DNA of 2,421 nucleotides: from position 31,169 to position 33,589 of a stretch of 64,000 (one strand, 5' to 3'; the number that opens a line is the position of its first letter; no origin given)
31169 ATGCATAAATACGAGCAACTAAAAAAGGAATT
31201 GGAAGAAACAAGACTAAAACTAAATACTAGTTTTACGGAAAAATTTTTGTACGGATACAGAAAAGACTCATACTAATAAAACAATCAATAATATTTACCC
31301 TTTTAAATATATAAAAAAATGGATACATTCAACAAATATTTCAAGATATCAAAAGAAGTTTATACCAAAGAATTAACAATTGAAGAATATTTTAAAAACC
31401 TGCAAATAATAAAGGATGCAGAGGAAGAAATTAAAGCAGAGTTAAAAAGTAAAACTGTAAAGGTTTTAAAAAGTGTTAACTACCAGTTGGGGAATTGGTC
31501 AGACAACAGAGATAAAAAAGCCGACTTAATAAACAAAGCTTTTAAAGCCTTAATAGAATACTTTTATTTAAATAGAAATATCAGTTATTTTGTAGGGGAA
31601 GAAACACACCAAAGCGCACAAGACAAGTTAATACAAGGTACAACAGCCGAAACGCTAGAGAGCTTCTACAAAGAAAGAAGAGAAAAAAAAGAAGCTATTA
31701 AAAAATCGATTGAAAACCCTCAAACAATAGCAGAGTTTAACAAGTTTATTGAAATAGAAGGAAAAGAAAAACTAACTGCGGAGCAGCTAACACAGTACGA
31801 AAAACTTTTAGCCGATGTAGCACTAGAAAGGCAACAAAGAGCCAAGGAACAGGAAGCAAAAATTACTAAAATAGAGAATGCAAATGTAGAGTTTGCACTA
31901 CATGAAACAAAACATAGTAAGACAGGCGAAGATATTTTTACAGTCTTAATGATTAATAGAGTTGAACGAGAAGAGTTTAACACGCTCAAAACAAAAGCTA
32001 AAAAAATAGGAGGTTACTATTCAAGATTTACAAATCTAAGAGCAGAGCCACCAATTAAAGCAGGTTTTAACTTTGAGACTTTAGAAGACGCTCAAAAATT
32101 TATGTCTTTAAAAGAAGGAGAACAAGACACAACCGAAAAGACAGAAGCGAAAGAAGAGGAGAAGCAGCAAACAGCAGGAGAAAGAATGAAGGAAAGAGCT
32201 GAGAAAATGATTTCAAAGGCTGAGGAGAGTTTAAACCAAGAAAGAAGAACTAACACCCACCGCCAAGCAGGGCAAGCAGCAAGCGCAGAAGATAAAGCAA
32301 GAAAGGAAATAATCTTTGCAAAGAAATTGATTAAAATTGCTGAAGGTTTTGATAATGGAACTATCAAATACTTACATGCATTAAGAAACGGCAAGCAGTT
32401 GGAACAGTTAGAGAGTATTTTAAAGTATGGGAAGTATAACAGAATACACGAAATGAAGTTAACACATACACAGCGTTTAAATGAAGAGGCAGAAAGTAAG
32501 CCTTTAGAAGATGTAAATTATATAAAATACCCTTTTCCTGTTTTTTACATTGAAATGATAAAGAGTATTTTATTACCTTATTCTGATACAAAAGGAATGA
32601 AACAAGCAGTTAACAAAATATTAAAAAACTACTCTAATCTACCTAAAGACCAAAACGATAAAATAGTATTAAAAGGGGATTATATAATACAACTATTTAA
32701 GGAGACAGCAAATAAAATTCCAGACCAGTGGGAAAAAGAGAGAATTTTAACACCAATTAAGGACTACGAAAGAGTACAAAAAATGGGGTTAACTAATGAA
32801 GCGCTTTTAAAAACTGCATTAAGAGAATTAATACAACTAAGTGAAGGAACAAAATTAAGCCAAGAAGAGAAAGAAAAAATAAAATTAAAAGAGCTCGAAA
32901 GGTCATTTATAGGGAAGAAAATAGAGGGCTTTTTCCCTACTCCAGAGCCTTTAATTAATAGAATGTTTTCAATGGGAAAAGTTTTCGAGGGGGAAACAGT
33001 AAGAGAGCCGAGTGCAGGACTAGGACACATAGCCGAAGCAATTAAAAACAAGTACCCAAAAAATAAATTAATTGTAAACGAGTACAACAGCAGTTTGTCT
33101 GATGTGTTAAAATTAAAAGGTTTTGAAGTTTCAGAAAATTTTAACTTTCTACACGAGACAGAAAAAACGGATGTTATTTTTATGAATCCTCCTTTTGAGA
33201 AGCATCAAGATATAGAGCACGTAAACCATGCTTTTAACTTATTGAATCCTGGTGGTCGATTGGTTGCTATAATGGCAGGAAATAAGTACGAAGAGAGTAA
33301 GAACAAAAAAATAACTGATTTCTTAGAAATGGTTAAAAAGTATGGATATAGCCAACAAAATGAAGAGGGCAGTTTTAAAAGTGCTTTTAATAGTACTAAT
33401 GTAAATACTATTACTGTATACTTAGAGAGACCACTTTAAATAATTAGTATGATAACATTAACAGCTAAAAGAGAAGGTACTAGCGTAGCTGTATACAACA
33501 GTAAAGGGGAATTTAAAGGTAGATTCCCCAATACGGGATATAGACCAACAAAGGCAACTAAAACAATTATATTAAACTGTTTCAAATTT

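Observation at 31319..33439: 706-aa protein: large charged/coiled-coil N-terminal region fused to an N6-adenine methyltransferase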

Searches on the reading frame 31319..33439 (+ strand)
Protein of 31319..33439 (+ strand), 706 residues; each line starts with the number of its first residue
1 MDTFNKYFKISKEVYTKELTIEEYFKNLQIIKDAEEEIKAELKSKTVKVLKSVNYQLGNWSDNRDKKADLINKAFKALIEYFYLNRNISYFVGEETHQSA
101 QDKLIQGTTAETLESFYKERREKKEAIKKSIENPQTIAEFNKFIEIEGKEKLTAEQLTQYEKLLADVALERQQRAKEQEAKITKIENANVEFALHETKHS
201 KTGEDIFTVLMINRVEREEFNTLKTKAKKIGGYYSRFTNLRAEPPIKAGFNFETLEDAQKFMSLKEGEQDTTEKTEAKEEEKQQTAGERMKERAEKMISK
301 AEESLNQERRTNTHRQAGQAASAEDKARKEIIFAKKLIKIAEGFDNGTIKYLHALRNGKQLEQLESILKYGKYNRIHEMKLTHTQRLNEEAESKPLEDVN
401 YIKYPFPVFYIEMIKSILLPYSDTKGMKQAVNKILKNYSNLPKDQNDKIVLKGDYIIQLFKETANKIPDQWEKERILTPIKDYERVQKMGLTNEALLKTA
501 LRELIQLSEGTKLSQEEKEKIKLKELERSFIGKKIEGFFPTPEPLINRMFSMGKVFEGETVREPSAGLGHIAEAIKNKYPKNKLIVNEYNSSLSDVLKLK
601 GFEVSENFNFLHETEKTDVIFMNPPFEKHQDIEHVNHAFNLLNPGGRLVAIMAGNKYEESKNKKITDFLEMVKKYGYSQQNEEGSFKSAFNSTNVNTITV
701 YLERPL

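Call 3: search_protein_families(library=pfam, proteins=[window:31319-33439:+], max_evalue=1)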
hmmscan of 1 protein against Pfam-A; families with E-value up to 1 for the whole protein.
window:31319-33439:+ (706 aa): 2 families
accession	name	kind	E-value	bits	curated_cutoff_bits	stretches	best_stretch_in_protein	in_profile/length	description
PF05175.20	MTS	-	0.00016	21.8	23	1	566-660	40-148/170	Methyltransferase small domain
PF03602.21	Cons_hypoth95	-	0.0063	16.6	24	1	611-674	107-170/182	Conserved hypothetical protein 95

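Call 4: search_protein_families(library=phrogs, proteins=[window:31319-33439:+], max_evalue=0.01)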
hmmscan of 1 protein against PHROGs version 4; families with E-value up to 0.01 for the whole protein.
window:31319-33439:+ (706 aa): 13 families
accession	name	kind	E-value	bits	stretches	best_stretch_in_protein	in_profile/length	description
phrog_15406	-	other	0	1123.2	1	1-705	711-1418/2789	DNA methyltransferase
phrog_11358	-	unknown function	8e-117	392.3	2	2-443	1224-1683/3431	-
phrog_18947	-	unknown function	9.3e-41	140.2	1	486-705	517-737/1537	-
phrog_22901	-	unknown function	8e-38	130.4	1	511-706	608-804/1394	-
phrog_9793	-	unknown function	6.6e-37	128.2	1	485-702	552-769/772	-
phrog_9133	-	unknown function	8.5e-32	111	1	354-704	537-904/1259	-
phrog_6263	-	other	6.9e-20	72.2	1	534-695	390-537/548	DNA methyltransferase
phrog_32703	-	unknown function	1.2e-18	68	1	537-697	10-167/480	-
phrog_10691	-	unknown function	6.7e-13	46.9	1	538-653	2359-2476/3925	-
phrog_799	-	other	7e-10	39.7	1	538-652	214-316/458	DNA methyltransferase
phrog_5143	-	unknown function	9.6e-08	30.5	1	536-685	1800-1950/2204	-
phrog_20797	-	unknown function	0.0015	19.6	1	501-550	3-52/54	-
phrog_31814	-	other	0.0027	18.9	0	537-611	10-80/95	DNA methyltransferase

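Call 5: search_protein_families(library=ncbifam, proteins=[window:31319-33439:+], max_evalue=1)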
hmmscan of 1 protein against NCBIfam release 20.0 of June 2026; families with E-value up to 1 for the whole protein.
window:31319-33439:+ (706 aa): 2 families
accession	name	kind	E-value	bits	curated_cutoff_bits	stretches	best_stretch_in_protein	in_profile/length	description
NF011530.0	PRK14968.1-4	equivalog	0.0043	16.4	243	1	553-646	35-129/202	putative methyltransferase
NF041294.1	Scnl_mescCoAtase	equivalog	0.17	11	700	0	228-318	56-142/381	succinyl-CoA:mesaconate CoA-transferase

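Call 6: search_solved_structures(query=window:31319-33439:+, max_evalue=1, show_alignments=3)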
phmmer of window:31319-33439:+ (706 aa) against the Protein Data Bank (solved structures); distinct sequences matched with E-value up to 1: 0.

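Call 9: search_dna_similar(query=window:31319-33439:+, collection=phages, mode=protein, max_rows=30)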
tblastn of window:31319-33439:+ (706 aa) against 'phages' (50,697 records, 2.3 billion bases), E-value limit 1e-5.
Records with a match: 213; places in all: 214; records where one place covers at least 80% of the query: 164.
Best place of each record, by identity: >=99% 7; <60% 206.
By first word of the organism name: Vibrio 121; Pseudomonas 46; Aeromonas 10; Cellulophaga 7; Escherichia 4; Caulobacter 4; Shewanella 2; Thalassomonas 2; Salisaeta 2; Pseudoalteromonas 2; and 11 more.
By host as written in the record: - 111; Pseudomonas aeruginosa 17; Vibrio crassostreae 12; Vibrio tasmaniensis 4; Pseudomonas aeruginosa PAO1 4; Aeromonas rivipollensis 3; Cellulophaga baltica #18 2; Cellulophaga baltica #17 2; and 44 more.
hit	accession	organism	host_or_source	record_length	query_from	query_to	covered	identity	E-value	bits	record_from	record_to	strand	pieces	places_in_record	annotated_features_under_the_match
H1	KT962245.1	Cellulophaga phage phi4:1_13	Cellulophaga baltica #13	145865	1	706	100%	100.0%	0e+0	1262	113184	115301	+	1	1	DNA methylase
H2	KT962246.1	Cellulophaga phage phi4:1_18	Cellulophaga baltica #18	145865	1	706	100%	100.0%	0e+0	1262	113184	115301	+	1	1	DNA methylase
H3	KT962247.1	Cellulophaga phage phi17:2_18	Cellulophaga baltica #18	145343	1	706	100%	100.0%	0e+0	1262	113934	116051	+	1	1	DNA methylase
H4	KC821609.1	Cellulophaga phage phi17:2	Cellulophaga baltica #17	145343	1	706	100%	100.0%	0e+0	1262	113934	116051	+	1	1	DNA methylase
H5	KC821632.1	Cellulophaga phage phi4:1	Cellulophaga baltica #4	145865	1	706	100%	100.0%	0e+0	1262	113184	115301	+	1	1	DNA methylase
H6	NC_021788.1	Cellulophaga phage phi4:1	Cellulophaga baltica #4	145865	1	706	100%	100.0%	0e+0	1262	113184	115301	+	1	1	DNA methyltransferase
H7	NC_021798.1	Cellulophaga phage phi17:2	Cellulophaga baltica #17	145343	1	706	100%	100.0%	0e+0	1262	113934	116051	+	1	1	DNA methyltransferase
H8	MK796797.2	Shewanella phage X14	Shewanella inventionis KX27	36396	66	704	91%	33.7%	3e-85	300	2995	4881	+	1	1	DNA methylase subunit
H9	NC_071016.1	Shewanella phage X14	Shewanella inventionis KX27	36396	66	704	91%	33.7%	3e-85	300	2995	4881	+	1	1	DNA methylase subunit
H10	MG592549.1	Vibrio phage 1.183.O._10N.286.48.B7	Vibrio sp.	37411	133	704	81%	36.3%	4e-85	300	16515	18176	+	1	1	coil containing protein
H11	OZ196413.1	Vibrio phage D478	Seawater and oysters mix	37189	133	704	81%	36.0%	3e-86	303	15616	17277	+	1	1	hypothetical protein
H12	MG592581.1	Vibrio phage 1.211.A._10N.222.52.F11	Vibrio tasmaniensis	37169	133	704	81%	35.8%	1e-84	298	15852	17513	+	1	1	N-6 adenine-specific DNA methylase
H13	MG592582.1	Vibrio phage 1.211.B._10N.222.52.F11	Vibrio tasmaniensis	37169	133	704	81%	35.8%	1e-84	298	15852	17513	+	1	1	N-6 adenine-specific DNA methylase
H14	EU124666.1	Thalassomonas phage BA3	Thalassomonas loyana LMG 22536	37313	133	704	81%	35.8%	1e-80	286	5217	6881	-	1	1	hypothetical protein (x2)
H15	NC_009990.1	Thalassomonas phage BA3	Thalassomonas loyana LMG 22536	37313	133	704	81%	35.8%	1e-80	286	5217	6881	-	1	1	hypothetical protein (x2)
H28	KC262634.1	Pseudomonas phage H66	Pseudomonas aeruginosa HIM-6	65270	65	705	91%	30.7%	2e-25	231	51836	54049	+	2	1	structural protein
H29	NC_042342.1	Pseudomonas phage H66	Pseudomonas aeruginosa HIM-6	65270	65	705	91%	30.7%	2e-25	231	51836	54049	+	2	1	PLxRFG domain-containing protein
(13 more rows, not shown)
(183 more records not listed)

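Call 10: get_annotated_region(hit=H6, flank=9000)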
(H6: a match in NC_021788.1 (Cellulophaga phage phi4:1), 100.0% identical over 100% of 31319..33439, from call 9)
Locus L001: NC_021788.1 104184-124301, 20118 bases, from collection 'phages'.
description: Cellulophaga phage phi4:1, complete genome.
organism: Cellulophaga phage phi4:1 (NCBI taxid 1328029)
taxonomy: Viruses; Duplodnaviria; Heunggongvirae; Uroviricota; Caudoviricetes; Lightbulbvirus; Lightbulbvirus Cba41
host: Cellulophaga baltica #4; source: seawater; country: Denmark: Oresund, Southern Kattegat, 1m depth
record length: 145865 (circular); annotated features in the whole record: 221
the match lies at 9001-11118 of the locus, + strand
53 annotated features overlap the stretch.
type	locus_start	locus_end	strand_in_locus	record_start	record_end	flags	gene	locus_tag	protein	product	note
CDS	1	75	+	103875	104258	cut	-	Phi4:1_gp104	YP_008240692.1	hypothetical protein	-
CDS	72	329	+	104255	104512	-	-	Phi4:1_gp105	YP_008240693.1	hypothetical protein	-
CDS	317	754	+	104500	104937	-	-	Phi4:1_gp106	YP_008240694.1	hypothetical protein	-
CDS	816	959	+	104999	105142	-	-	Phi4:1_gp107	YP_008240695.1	hypothetical protein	-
CDS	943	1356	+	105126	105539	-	-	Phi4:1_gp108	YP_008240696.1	hypothetical protein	-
CDS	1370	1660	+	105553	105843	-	-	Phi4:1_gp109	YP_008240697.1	hypothetical protein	-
CDS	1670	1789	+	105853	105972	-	-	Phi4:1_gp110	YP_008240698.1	hypothetical protein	-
CDS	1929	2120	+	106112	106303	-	-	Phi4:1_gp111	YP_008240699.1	hypothetical protein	-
CDS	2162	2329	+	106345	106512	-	-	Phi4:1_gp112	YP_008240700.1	hypothetical protein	-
CDS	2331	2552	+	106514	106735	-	-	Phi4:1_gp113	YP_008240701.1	hypothetical protein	-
CDS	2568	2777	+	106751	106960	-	-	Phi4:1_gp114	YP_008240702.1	hypothetical protein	-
CDS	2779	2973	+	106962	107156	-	-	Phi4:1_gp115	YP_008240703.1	hypothetical protein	-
CDS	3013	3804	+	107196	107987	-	-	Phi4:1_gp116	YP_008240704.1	Rnase H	-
CDS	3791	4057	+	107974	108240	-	-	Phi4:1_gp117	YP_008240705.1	hypothetical protein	-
CDS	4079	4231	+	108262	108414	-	-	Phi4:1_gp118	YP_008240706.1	hypothetical protein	-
CDS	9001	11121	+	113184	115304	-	-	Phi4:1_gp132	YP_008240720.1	DNA methyltransferase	annotation based on sequence similarity to NCBI nZP_01907510 and CDD pfam13659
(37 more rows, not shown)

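Call 11: get_annotated_region(hit=H29, flank=9000)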
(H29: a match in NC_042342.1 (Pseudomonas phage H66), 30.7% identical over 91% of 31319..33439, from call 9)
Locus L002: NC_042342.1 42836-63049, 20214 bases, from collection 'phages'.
description: Pseudomonas virus H66, complete genome.
organism: Pseudomonas phage H66 (NCBI taxid 2928683)
taxonomy: Viruses; Duplodnaviria; Heunggongvirae; Uroviricota; Caudoviricetes; Hollowayvirus; Hollowayvirus H66
host: Pseudomonas aeruginosa HIM-6; source: -; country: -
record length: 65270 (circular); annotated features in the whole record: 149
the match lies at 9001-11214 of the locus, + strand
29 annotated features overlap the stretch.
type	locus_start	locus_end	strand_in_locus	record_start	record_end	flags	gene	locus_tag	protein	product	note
CDS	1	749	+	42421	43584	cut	-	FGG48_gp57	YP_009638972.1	hypothetical protein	-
regulatory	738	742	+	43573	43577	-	-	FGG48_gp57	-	ribosome_binding_site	-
CDS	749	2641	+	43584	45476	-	-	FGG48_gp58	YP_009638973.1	hypothetical protein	-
regulatory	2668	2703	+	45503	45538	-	-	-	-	terminator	-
regulatory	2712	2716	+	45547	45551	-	-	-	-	ribosome_binding_site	-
CDS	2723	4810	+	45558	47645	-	-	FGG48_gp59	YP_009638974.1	hypothetical protein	-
regulatory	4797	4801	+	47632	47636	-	-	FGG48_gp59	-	ribosome_binding_site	-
CDS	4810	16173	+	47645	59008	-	-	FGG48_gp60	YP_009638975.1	PLxRFG domain-containing protein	similar to S-adenosyl-L-methionine-dependent methyltransferase domain (SSF53335); verified by mass spectrometry as part ...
regulatory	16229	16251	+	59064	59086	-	-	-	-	terminator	-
regulatory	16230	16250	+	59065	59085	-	-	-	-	terminator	-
regulatory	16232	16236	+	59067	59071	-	-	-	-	ribosome_binding_site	-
CDS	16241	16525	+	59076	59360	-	-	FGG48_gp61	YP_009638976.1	holin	similar to YP_164325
regulatory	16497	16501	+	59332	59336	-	-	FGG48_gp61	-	ribosome_binding_site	-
CDS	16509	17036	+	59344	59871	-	-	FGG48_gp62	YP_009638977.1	glycoside hydrolase family protein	similar to YP_164326; lycoside hydrolase, family 24 domain (IPR002196) and lysozyme-like domain (IPR023346)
regulatory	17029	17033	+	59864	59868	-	-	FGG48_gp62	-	ribosome_binding_site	-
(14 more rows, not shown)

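Call 12: get_annotated_region(hit=H9, flank=6000)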
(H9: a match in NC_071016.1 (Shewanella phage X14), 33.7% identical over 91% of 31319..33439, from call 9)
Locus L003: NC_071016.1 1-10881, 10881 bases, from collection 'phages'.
description: Shewanella phage X14, complete genome.
organism: Shewanella phage X14 (NCBI taxid 2576871)
taxonomy: Viruses; Duplodnaviria; Heunggongvirae; Uroviricota; Caudoviricetes; Bocovirus; Bocovirus X14
host: Shewanella inventionis KX27; source: -; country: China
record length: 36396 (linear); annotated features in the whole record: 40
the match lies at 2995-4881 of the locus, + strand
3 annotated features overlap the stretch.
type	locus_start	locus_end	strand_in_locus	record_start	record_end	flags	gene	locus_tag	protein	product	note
CDS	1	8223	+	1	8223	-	-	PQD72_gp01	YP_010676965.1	DNA methylase subunit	-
CDS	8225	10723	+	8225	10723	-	-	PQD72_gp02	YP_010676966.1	tailspike protein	-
CDS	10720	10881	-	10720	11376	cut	-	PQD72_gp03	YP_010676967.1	NinG protein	Bacteriophage Lambda NinG protein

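Call 13: get_annotated_region(hit=H12, flank=6000)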
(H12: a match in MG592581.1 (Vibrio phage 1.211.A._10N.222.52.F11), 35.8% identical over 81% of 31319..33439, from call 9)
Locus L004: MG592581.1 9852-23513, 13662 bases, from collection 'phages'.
description: Vibrio phage 1.211.A._10N.222.52.F11, partial genome.
organism: Vibrio phage 1.211.A._10N.222.52.F11 (NCBI taxid 1881452)
taxonomy: Viruses; Duplodnaviria; Heunggongvirae; Uroviricota; Caudoviricetes
host: Vibrio tasmaniensis; source: iron chloride precipitation of 0.2um-filtered seawater, resuspended in oxalate solution; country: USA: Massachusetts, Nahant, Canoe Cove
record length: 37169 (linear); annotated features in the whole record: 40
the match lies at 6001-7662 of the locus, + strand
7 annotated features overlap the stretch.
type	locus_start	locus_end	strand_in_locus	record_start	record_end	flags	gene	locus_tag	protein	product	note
CDS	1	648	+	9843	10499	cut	-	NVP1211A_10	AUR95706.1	coil containing protein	NVP1211A_10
CDS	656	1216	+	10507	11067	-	-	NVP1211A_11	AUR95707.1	hypothetical protein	NVP1211A_11; aclame_best_match:protein:vir:108302; tara_best_match:OM-RGC.v1.008709471; cvp_best_match:RF_PEP_160700601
CDS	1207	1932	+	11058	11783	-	-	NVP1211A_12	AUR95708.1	coil containing protein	NVP1211A_12; aclame_best_match:protein:vir:108308; tara_best_match:OM-RGC.v1.011074502; cvp_best_match:RF_PEP_160700600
CDS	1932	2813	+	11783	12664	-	-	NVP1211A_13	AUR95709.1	hypothetical protein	NVP1211A_13; aclame_best_match:protein:vir:108298; cvp_best_match:RF_PEP_160700599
CDS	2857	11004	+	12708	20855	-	-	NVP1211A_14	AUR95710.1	N-6 adenine-specific DNA methylase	NVP1211A_14; InterPro:IPR002052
CDS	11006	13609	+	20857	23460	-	-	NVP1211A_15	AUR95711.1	SGNH hydrolase-type esterase domain protein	NVP1211A_15; InterPro:IPR013830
CDS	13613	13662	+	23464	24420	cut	-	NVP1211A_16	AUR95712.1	SGNH hydrolase-type esterase domain protein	NVP1211A_16; InterPro:IPR013830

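Call 15: find_homologous_proteins(query=window:31319-33439:+, max_evalue=0.00001)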
Query window:31319-33439:+ (706 aa): 48 proteins with E <= 0.00001 among 8000 candidates.
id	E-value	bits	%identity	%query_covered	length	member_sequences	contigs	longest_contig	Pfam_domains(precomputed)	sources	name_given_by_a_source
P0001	0.0e+0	1097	71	100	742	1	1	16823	PF05175.21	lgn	-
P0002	0.0e+0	1094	71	99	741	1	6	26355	-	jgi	jgi:hypothetical protein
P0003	0.0e+0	1062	70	100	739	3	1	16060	PF13489.13,PF05175.21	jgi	jgi:phospholipid N-methyltransferase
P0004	0.0e+0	1053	70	100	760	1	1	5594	PF05175.21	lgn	-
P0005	1.4e-298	1010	68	100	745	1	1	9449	PF05175.21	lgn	-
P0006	2.7e-295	999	66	100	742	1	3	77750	-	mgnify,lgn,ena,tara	mgnify:CR=1 FL=1|tara:strand:- start:3137 stop:5365 length:2229 start_codon:yes stop_codon:yes gene_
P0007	1.2e-272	924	62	100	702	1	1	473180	PF05175.21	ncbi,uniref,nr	ncbi:methyltransferase [Wenyingzhuangia sp. 2_MG-2023]|uniref:methyltransferase n=1 Tax=Wenyingzhuan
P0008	3.4e-270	916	60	100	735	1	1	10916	PF13489.13,PF05175.21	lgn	-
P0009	1.1e-264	898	60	100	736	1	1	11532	PF05175.21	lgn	-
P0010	4.0e-258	877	59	100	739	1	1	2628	PF05175.21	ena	-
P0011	9.3e-257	872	60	100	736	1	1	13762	PF13489.13,PF05175.21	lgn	-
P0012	4.8e-255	866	61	100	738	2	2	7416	PF05175.21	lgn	-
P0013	2.4e-254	864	60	100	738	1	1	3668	PF05175.21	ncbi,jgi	jgi:phospholipid N-methyltransferase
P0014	1.1e-253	862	59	100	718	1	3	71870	PF05175.21,PF08242.19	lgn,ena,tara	tara:strand:+ start:859 stop:3015 length:2157 start_codon:yes stop_codon:yes gene_type:complete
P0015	1.2e-251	855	59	100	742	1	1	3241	PF05175.21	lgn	-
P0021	2.0e-241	821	56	100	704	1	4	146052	PF05175.21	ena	-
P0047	5.4e-92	328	34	98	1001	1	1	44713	PF05175.21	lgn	-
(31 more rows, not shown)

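Call 22: search_protein_families(library=pfam, proteins=[L002:4810-16170:+, L003:1-8220:+, L004:2857-11001:+], max_evalue=0.01)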
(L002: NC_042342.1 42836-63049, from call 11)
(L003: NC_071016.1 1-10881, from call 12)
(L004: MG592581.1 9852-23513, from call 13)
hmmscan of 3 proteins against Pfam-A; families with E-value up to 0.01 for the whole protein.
L002:4810-16170:+ (3787 aa): 4 families
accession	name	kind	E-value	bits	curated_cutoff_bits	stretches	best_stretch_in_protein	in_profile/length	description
PF18838.6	LPD23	-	5.9e-19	68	27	1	2153-2209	1-57/58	Large polyvalent protein associated domain 23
PF18798.6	LPD3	-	2.2e-12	47.6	27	1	2665-2766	9-114/114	Large polyvalent protein-associated domain 3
PF05175.20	MTS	-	7.8e-05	22.8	23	1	2015-2081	68-141/170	Methyltransferase small domain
PF13489.12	Methyltransf_23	-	0.00036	20.7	27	1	1984-2098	20-135/164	Methyltransferase domain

L003:1-8220:+ (2740 aa): 3 families
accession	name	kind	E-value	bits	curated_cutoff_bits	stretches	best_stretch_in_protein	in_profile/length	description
PF18857.6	LPD38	-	9.4e-47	160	27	1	2425-2597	1-188/189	Large polyvalent protein associated domain 38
PF05175.20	MTS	-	2.1e-05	24.7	23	1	1482-1578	32-142/170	Methyltransferase small domain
PF13489.12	Methyltransf_23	-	0.00057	20.1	27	1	1479-1575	20-117/164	Methyltransferase domain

L004:2857-11001:+ (2715 aa): 3 families
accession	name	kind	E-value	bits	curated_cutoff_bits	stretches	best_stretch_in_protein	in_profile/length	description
PF18857.6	LPD38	-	5.1e-47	160.9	27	1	2400-2572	1-188/189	Large polyvalent protein associated domain 38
PF05175.20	MTS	-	1.8e-05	24.9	23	1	1458-1553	33-142/170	Methyltransferase small domain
PF13489.12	Methyltransf_23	-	0.00091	19.4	27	1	1454-1550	20-117/164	Methyltransferase domain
